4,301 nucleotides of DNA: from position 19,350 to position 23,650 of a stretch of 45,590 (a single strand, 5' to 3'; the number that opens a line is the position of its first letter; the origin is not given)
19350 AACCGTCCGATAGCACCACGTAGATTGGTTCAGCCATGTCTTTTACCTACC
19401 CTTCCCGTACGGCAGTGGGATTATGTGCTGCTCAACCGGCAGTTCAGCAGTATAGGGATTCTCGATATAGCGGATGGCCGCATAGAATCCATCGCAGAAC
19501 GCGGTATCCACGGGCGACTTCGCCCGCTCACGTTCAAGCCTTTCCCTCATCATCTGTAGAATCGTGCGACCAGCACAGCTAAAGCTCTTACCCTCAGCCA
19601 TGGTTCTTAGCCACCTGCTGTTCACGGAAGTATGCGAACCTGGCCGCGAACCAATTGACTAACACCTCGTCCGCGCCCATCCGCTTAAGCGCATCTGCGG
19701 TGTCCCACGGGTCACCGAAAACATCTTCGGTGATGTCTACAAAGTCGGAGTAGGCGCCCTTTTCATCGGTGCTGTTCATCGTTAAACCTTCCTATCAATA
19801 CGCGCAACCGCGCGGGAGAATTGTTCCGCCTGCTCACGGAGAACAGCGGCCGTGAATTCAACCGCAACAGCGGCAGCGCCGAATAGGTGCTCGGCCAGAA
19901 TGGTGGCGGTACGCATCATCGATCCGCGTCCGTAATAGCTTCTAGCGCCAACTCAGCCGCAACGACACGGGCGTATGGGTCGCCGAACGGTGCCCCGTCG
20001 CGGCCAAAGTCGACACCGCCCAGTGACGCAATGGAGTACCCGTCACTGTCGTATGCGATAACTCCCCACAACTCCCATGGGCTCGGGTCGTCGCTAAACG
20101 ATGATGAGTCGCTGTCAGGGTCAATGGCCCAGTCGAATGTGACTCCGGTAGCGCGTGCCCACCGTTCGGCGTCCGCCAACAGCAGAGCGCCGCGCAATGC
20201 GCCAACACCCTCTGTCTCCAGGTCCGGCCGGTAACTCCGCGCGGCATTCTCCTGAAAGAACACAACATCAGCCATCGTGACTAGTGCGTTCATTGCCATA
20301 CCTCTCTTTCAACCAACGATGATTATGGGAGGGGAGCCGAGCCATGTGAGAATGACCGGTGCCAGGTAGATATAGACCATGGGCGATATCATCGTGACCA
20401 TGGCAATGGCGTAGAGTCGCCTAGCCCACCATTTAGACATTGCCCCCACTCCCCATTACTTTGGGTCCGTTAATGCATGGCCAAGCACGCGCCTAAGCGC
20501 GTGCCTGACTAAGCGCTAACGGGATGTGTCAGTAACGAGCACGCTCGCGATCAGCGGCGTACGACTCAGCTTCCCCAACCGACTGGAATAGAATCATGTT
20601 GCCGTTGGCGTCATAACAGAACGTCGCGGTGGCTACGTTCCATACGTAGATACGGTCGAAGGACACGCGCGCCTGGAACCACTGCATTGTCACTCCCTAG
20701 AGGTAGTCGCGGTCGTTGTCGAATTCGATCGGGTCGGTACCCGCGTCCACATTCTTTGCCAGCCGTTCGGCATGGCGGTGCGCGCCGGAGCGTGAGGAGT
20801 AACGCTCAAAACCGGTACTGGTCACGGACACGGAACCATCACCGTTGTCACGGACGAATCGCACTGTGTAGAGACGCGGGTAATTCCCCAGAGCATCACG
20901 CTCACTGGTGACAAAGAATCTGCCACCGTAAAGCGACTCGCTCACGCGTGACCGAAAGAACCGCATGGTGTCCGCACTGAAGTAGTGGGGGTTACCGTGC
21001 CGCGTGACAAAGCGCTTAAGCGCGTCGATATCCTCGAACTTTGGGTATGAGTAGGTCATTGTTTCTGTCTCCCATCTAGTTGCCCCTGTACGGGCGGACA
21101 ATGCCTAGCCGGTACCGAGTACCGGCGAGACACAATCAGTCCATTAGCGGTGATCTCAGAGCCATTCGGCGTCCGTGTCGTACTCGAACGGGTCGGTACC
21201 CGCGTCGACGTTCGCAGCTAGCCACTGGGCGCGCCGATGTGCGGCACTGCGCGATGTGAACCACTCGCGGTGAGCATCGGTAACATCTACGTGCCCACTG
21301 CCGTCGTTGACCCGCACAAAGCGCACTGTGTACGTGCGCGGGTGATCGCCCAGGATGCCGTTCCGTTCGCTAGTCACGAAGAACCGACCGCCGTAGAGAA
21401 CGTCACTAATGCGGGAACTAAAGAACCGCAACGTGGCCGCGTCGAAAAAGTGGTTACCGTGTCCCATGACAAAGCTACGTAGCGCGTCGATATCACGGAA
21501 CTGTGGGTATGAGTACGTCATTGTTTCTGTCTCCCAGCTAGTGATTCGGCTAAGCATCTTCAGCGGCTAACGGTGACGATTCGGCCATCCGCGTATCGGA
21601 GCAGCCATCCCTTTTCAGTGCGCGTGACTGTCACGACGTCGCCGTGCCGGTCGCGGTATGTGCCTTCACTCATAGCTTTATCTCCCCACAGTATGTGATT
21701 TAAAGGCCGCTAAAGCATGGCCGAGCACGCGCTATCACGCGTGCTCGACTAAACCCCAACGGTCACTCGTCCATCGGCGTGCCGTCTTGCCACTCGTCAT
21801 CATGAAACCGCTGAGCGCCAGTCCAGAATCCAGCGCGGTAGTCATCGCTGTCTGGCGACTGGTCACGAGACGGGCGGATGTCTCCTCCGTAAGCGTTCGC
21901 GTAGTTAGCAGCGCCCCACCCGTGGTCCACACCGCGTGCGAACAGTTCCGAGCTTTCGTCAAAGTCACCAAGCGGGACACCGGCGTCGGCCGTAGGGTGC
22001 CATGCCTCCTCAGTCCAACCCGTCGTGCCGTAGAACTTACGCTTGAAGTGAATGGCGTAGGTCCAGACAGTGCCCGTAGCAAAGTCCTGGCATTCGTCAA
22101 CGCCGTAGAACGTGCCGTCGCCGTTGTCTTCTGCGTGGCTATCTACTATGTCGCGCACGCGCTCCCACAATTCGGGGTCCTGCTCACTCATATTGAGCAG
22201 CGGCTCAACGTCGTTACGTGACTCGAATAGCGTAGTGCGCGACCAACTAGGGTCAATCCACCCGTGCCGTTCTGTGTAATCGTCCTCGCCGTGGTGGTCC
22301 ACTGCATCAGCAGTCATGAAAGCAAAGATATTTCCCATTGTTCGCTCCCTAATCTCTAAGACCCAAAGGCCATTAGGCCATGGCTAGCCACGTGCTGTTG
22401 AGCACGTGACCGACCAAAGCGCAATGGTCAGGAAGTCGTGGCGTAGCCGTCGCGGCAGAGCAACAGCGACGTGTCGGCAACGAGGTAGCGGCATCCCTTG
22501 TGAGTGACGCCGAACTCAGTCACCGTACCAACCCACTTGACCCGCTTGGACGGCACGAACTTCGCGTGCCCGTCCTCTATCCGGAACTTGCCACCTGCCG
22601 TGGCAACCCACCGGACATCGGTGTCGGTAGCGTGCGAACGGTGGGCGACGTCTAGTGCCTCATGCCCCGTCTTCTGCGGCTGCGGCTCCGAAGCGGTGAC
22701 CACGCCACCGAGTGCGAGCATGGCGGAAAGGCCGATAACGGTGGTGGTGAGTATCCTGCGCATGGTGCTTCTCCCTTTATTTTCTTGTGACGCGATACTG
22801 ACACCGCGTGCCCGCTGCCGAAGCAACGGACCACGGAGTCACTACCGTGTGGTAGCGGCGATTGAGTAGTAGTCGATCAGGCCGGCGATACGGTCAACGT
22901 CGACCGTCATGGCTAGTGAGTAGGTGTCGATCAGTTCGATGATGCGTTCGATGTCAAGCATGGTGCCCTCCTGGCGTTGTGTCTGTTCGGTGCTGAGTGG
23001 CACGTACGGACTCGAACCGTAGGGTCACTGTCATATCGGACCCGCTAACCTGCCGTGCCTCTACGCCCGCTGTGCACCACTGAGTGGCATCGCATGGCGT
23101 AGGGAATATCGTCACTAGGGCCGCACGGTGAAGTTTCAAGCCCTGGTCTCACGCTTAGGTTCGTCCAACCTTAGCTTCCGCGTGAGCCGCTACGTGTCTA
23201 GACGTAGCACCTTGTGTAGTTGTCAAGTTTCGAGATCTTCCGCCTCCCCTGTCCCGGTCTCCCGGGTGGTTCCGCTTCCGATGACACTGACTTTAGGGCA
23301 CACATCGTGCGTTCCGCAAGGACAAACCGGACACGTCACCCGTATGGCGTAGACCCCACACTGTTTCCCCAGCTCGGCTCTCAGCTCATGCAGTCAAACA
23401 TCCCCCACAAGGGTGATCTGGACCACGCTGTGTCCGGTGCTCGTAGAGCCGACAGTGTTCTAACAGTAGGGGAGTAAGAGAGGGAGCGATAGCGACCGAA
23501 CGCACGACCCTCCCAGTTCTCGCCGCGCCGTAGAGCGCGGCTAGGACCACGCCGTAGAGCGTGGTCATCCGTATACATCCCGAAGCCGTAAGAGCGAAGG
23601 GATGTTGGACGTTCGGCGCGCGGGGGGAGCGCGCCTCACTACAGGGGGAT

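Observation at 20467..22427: Three copies of a two-stem structured intergenic element with compensatory changes, directly after early-gene stop codons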

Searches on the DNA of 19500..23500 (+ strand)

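Call 4: search_dna_similar(query=window:19500-23500:+, collection=phages, mode=near, max_rows=30)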
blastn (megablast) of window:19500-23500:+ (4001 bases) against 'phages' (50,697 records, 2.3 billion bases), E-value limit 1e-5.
No match.

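Call 13: build_rna_model(alignment_id=A2, structure=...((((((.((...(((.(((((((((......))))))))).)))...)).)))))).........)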
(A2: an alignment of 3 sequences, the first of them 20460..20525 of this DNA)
Model R1 built from alignment A2 (3 sequences, 68 columns); structure: as given.
model positions 66; base pairs 20; branch points 0; effective number of sequences 3; information 0.689 bits per position. Calibrated on 0.2 Mb of random sequence (short: E-values are rough).
structure used (alignment columns):
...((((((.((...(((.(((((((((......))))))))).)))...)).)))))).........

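Call 14: search_with_rna_model(model_id=R1, source=window, filters=off, max_evalue=10, show_alignments=6)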
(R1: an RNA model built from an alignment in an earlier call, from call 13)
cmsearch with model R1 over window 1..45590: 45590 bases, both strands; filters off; matches with E-value up to 10: 22.
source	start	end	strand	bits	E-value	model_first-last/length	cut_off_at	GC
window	21700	21765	-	79.8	9.6e-21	1-66/66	no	0.58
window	20460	20525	-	73.5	6.1e-19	1-66/66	no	0.58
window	22363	22430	-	65.6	1.2e-16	1-66/66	no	0.57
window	20464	20529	+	25.7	4.8e-05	1-66/66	no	0.59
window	21704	21769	+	17.1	0.015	1-66/66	no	0.62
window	23539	23570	-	14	0.12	16-47/66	no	0.66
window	13405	13468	+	13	0.24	1-66/66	no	0.66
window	2494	2564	+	12.2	0.39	1-66/66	no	0.68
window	41288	41326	-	10.3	1.4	1-66/66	no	0.64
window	9054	9113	+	10.1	1.6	1-66/66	no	0.68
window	22381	22416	+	9.8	1.9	16-48/66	no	0.61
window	863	933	+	9.7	2.1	1-66/66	no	0.55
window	30468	30539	-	9.2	3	1-66/66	no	0.53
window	4287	4348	+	9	3.3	1-66/66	no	0.66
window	44479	44527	-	8.3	5.3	1-66/66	no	0.59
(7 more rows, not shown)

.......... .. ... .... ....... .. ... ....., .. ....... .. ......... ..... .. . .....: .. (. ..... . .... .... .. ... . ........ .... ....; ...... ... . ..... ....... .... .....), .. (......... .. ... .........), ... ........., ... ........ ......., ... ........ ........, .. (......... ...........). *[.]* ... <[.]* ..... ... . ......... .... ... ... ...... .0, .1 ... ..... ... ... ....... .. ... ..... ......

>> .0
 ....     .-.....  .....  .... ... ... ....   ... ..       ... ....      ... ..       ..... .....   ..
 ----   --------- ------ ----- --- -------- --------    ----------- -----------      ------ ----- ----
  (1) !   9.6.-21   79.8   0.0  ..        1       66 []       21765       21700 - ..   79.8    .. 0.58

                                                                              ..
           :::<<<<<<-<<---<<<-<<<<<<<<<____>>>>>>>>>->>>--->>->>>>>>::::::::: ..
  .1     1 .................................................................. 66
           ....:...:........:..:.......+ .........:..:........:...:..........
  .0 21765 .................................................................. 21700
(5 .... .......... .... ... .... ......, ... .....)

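Call 29: search_with_rna_model(model_id=R1, sources=[L001, L002, L003, L004, L007, L009, L010, L011, L012], max_evalue=10, show_alignments=0)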
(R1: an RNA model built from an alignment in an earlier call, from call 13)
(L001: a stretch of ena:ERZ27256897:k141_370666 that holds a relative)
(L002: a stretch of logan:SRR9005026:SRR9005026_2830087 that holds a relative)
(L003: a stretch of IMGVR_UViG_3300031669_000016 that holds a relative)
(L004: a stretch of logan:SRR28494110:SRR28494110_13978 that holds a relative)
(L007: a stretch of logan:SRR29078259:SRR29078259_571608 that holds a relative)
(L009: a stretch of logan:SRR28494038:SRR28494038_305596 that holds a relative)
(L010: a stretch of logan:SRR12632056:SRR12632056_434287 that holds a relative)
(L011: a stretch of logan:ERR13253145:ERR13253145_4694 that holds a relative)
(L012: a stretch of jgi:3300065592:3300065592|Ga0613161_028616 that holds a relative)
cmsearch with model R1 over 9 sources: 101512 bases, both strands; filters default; matches with E-value up to 10: 19.
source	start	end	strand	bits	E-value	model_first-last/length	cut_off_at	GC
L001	10574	10639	+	79.8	2.1e-20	1-66/66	no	0.58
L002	702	767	+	79.8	2.1e-20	1-66/66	no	0.58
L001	11814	11879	+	73.5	1.4e-18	1-66/66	no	0.58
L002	1942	2007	+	73.5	1.4e-18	1-66/66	no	0.58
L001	9909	9976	+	65.6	2.7e-16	1-66/66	no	0.57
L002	37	104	+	65.6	2.7e-16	1-66/66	no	0.57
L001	11810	11875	-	25.7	0.00011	1-66/66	no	0.59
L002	1938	2003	-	25.7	0.00011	1-66/66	no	0.59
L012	4943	5011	+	17.5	0.026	1-66/66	no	0.72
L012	3922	3990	+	17.4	0.027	1-66/66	no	0.72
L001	10570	10635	-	17.1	0.033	1-66/66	no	0.62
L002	698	763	-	17.1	0.033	1-66/66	no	0.62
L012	4262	4331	+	15.4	0.11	1-66/66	no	0.76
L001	8769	8800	+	14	0.26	16-47/66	no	0.66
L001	18871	18934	-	13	0.52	1-66/66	no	0.66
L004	18861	18892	+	10.5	2.7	1-66/66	no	0.56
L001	9923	9958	-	9.8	4.3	16-48/66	no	0.61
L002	51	86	-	9.8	4.3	16-48/66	no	0.61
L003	1036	1059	-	8.6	9.7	19-42/66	no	0.67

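Call 33: search_dna_similar(query=L012:1-12277:+, collection=phages, mode=near, max_rows=15)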
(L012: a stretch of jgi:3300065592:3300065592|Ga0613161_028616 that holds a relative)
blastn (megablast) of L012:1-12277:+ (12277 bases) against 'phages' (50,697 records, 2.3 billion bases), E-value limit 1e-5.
No match.

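Call 34: search_dna_similar(query=L012:4940-5010:+, collection=phages, mode=distant, max_evalue=10, max_rows=30)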
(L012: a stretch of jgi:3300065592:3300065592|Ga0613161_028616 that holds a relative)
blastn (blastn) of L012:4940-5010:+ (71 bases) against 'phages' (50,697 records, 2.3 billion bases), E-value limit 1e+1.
Records with a match: 12; places in all: 12; records where one place covers at least 80% of the query: 0.
Best place of each record, by identity: >=99% 7; 80-90% 5.
By first word of the organism name: Klebsiella 5; Ralstonia 3; Streptomyces 2; Pectobacterium 2.
By host as written in the record: Ralstonia solanacearum 3; - 2; Klebsiella pneumoniae 2; Klebsiella pneumoniae 0915 2; Streptomyces venezuelae ETH14630 1; Streptomyces venezuelae 1; Klebsiella pneumoniae LKP485 1.
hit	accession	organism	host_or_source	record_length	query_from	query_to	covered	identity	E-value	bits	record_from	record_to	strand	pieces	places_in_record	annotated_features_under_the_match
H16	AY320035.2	Streptomyces phage VWB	Streptomyces venezuelae ETH14630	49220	28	62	49%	83.8%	7e+0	34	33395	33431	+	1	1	hypothetical protein (x2)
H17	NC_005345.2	Streptomyces phage VWB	Streptomyces venezuelae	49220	28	62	49%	83.8%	7e+0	34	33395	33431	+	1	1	hypothetical protein | endolysin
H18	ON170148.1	Ralstonia phage YO088_1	Ralstonia solanacearum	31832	16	43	39%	85.7%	7e+0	34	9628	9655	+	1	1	record has no annotation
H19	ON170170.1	Ralstonia phage YO098_1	Ralstonia solanacearum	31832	16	43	39%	85.7%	7e+0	34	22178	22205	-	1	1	record has no annotation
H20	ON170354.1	Ralstonia phage YO381_1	Ralstonia solanacearum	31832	16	43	39%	85.7%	7e+0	34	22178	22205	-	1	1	record has no annotation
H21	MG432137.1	Pectobacterium phage PEAT2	Solanum tuberosum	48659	26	45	28%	100.0%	6e-1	37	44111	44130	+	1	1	hypothetical protein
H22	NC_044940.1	Pectobacterium phage PEAT2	Solanum tuberosum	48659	26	45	28%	100.0%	6e-1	37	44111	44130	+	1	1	baseplate wedge subunit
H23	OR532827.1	Klebsiella phage RCIP0033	Klebsiella pneumoniae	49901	26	45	28%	100.0%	6e-1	37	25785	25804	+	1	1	hypothetical protein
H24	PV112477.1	Klebsiella phage LPKP33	Klebsiella pneumoniae LKP485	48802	26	44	27%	100.0%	2e+0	36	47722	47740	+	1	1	none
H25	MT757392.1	Klebsiella phage vB_KleM_KB2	Klebsiella pneumoniae 0915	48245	26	44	27%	100.0%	2e+0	36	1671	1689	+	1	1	baseplate protein J-like protein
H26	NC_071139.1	Klebsiella phage vB_KleM_KB2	Klebsiella pneumoniae 0915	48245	26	44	27%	100.0%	2e+0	36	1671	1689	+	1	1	baseplate wedge subunit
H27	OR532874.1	Klebsiella phage RCIP0080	Klebsiella pneumoniae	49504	26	44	27%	100.0%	2e+0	36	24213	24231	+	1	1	hypothetical protein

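Call 59: search_rna_families(source=window, start=20400, end=22500, threshold=evalue, max_evalue=10)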
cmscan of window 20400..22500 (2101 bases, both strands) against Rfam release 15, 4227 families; matches with E-value up to 10: 3.
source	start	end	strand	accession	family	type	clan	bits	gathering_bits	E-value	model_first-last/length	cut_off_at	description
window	21695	21771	-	RF01044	mir-345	Gene; miRNA;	-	15.4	65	8.4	1-91/91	no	mir-345 microRNA precursor family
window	22088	22104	-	RF03010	mcrA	Gene; sRNA;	-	13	57.6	3.6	1-17/51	no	mcrA RNA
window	22313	22365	-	RF03092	Ocean-VII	Gene; sRNA;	-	11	53.5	9.7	1-41/41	no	Ocean-VII RNA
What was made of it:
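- On Any Rfam 15 family: At E up to 10, only spurious hits of 11-15 bits appeared (call 59).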
